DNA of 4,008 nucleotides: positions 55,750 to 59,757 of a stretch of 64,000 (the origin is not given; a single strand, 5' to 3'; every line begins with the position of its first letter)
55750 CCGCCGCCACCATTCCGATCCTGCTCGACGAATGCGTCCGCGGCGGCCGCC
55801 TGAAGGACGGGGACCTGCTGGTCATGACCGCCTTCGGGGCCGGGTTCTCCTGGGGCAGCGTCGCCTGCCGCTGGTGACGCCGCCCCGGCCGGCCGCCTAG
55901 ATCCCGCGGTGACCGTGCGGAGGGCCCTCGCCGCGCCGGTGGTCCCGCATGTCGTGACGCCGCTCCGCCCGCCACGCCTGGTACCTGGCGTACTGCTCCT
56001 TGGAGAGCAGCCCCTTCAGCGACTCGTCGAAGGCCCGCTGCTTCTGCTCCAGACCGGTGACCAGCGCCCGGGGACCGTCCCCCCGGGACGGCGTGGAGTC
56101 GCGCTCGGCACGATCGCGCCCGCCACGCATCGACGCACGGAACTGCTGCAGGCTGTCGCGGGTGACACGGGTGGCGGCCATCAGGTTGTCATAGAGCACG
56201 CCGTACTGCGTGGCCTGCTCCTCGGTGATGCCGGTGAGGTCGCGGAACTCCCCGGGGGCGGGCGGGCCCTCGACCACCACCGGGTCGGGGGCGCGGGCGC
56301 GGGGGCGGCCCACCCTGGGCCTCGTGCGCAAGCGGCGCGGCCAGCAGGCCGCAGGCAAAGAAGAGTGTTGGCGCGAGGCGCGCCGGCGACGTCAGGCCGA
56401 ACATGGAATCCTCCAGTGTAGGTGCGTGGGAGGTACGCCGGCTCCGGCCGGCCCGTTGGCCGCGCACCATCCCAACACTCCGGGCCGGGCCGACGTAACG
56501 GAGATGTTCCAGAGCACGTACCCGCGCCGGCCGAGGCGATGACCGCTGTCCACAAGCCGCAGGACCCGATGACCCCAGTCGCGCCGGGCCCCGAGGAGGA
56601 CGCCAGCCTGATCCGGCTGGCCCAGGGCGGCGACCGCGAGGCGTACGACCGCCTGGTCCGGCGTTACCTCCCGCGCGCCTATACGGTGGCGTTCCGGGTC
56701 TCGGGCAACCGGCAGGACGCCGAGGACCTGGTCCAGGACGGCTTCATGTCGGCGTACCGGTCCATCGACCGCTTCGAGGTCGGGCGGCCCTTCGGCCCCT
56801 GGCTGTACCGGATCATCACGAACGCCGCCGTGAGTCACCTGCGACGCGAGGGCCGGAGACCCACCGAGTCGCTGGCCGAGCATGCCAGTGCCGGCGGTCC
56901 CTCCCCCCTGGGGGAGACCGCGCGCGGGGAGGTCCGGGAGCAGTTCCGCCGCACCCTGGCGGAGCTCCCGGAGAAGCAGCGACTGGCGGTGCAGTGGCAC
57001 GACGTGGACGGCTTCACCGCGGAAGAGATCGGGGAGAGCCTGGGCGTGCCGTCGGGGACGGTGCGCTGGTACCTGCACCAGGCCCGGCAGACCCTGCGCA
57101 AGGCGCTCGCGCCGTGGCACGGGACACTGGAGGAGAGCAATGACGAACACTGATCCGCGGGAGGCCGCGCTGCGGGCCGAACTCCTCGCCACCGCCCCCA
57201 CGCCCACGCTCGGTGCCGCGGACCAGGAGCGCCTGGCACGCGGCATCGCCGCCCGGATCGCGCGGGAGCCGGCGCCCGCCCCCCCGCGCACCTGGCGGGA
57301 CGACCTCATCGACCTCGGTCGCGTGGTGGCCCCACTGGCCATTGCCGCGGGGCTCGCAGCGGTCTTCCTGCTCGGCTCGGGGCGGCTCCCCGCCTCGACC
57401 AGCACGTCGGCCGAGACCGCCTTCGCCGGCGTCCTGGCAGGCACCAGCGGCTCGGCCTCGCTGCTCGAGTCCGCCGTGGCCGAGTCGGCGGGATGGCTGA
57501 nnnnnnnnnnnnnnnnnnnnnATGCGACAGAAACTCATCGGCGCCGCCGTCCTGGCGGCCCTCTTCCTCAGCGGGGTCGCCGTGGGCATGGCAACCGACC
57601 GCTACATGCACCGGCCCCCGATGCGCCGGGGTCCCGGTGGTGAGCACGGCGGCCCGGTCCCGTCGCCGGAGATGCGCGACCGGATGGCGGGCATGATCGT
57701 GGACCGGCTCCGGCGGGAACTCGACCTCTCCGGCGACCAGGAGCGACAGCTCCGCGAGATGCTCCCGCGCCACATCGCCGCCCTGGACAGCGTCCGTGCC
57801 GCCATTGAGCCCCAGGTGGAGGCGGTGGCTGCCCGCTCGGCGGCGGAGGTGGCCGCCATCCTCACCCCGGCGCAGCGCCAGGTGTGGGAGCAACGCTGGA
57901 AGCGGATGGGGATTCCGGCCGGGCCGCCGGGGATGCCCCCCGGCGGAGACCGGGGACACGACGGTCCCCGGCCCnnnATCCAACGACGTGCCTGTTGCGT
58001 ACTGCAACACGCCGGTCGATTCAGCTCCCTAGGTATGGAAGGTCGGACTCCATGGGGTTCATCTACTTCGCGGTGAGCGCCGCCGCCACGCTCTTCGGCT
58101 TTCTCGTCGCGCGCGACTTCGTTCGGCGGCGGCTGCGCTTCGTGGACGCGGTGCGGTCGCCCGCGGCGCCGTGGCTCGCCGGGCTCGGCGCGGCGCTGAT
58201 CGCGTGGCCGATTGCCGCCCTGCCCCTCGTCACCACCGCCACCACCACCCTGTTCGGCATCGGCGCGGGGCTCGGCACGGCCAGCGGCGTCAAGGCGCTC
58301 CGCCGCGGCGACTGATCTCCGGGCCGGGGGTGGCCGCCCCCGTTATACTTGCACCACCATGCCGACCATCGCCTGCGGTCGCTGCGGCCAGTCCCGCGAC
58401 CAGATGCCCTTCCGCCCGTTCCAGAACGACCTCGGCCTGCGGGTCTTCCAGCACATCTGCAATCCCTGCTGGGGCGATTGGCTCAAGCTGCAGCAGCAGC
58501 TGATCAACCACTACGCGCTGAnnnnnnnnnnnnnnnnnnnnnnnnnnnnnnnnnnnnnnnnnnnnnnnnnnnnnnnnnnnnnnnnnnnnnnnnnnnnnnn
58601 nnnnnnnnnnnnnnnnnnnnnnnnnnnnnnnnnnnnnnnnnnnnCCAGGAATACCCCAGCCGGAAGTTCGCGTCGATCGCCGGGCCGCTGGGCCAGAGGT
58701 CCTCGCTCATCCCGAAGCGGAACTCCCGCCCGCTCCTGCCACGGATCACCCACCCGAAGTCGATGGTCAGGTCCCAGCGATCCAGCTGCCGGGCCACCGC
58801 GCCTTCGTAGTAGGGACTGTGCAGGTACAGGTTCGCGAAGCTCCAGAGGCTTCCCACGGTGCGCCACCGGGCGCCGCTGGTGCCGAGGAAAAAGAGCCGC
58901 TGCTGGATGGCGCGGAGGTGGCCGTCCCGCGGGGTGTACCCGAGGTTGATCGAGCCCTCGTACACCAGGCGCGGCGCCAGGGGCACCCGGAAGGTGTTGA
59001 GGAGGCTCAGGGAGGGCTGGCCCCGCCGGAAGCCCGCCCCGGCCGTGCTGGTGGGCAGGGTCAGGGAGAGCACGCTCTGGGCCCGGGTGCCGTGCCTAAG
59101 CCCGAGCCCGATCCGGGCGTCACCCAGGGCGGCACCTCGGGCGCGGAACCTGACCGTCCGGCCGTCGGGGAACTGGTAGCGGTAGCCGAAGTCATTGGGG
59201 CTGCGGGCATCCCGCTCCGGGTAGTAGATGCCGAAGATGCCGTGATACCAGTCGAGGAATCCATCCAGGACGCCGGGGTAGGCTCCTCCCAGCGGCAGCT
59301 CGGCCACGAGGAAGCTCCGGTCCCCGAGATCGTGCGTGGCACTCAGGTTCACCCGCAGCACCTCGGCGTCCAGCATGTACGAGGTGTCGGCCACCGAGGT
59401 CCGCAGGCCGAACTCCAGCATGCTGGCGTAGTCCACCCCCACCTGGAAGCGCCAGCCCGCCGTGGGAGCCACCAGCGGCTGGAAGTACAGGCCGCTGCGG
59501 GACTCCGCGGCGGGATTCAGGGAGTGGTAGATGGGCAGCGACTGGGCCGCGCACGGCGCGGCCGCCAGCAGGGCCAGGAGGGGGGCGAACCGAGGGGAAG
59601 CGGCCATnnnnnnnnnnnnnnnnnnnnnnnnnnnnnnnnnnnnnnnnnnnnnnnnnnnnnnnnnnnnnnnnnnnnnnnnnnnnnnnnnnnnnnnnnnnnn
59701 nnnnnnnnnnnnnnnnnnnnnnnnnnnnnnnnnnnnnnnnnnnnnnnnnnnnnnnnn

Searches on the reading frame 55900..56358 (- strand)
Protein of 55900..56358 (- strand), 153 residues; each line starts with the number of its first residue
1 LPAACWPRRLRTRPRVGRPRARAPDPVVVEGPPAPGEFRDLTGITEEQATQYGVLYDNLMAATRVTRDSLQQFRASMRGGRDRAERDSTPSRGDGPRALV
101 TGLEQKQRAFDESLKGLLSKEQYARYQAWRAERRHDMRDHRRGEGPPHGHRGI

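Call 7: search_protein_families(library=pfam, proteins=[window:55900-56358:-], max_evalue=1)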
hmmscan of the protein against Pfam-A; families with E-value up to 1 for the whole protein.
window:55900-56358:- (153 aa): 2 families
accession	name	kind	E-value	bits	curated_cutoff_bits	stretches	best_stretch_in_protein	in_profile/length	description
PF16231.10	DUF4890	-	0.0063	17.5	29.7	1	60-126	43-109/109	Domain of unknown function (DUF4890)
PF14555.12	UBA_4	-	0.11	12.8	21.8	1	37-52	6-21/43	UBA-like domain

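Call 8: search_protein_families(library=ncbifam, proteins=[window:55900-56358:-], max_evalue=1)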
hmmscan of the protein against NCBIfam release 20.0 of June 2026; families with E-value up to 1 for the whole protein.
window:55900-56358:- (153 aa): 0 families

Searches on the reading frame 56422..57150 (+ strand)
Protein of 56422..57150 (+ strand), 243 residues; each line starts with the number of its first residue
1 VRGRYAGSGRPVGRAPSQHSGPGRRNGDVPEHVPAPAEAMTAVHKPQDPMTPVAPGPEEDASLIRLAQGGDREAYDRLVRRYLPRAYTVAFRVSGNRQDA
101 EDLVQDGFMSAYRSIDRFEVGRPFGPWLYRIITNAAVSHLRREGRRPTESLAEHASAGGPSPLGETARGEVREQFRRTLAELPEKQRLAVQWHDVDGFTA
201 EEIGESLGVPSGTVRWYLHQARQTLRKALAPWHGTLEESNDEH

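Call 7: search_protein_families(library=pfam, proteins=[window:56422-57150:+], max_evalue=1)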
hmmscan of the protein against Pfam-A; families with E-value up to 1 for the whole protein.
window:56422-57150:+ (243 aa): 6 families
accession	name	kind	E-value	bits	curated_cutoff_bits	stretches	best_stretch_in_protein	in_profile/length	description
PF04542.20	Sigma70_r2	-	1.1e-23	83.2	24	1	78-146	1-71/71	Sigma-70 region 2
PF08281.18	Sigma70_r4_2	-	9.4e-15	54.5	25.7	1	172-225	1-54/54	Sigma-70, region 4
PF04545.22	Sigma70_r4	-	5.4e-11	42.3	24.1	1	179-227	2-50/50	Sigma-70, region 4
PF07638.17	Sigma70_ECF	-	0.00018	21.9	21.1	1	173-229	128-183/185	ECF sigma factor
PF13384.12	HTH_23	-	0.037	14.3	24.6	1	186-216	6-37/50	Homeodomain-like domain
PF12645.13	HTH_16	-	0.23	12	22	1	62-94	2-34/65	Helix-turn-helix domain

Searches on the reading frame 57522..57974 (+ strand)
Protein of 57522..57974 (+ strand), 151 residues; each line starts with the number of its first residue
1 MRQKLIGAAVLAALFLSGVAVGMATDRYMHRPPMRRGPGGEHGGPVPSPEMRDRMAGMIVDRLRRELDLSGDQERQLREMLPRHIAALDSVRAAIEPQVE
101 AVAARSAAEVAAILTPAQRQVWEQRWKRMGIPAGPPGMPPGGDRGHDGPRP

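Call 7: search_protein_families(library=pfam, proteins=[window:57522-57974:+], max_evalue=1)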
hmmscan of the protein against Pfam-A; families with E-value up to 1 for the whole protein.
window:57522-57974:+ (151 aa): 3 families
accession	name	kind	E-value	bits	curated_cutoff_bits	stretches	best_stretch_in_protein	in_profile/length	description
PF13801.11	Metal_resist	-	0.001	19.7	29.2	1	9-109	2-82/125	Heavy-metal resistance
PF07813.17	LTXXQ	-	0.0041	18.2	24.3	1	85-124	57-98/100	LTXXQ motif family protein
PF17395.7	DUF5403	-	0.12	13.3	29.2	1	80-112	7-39/97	Family of unknown function (DUF5403)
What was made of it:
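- Closest known: CnrYXH-type ECF systems. Same: The neighbouring triad at 56539-57977 has this gene content, and its third protein hits Metal_resist/LTXXQ (call 7).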

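Call 8: search_protein_families(library=ncbifam, proteins=[window:57522-57974:+], max_evalue=1)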
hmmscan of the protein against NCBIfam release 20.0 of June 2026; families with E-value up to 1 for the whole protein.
window:57522-57974:+ (151 aa): 1 family
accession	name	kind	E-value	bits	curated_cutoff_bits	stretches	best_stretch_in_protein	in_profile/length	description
NF011263.0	PRK14669.1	equivalog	0.19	10.2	1108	1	67-111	555-598/624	excinuclease ABC subunit C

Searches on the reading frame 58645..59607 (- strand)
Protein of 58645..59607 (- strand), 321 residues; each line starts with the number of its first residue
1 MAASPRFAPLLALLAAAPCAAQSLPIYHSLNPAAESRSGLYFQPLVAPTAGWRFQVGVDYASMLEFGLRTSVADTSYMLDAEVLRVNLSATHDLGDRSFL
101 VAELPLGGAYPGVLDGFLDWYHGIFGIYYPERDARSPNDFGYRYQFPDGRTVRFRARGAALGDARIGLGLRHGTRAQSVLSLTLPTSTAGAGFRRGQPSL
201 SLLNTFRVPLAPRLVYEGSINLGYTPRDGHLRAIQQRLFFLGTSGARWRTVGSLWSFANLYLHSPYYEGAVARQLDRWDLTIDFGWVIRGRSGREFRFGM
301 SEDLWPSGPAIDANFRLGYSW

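Call 7: search_protein_families(library=pfam, proteins=[window:58645-59607:-], max_evalue=1)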
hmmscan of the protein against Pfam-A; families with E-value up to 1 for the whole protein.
window:58645-59607:- (321 aa): 1 family
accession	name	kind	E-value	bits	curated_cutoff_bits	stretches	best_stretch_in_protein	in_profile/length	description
PF11383.14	DUF3187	-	5e-08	32.9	24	1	43-319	45-316/320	Protein of unknown function (DUF3187)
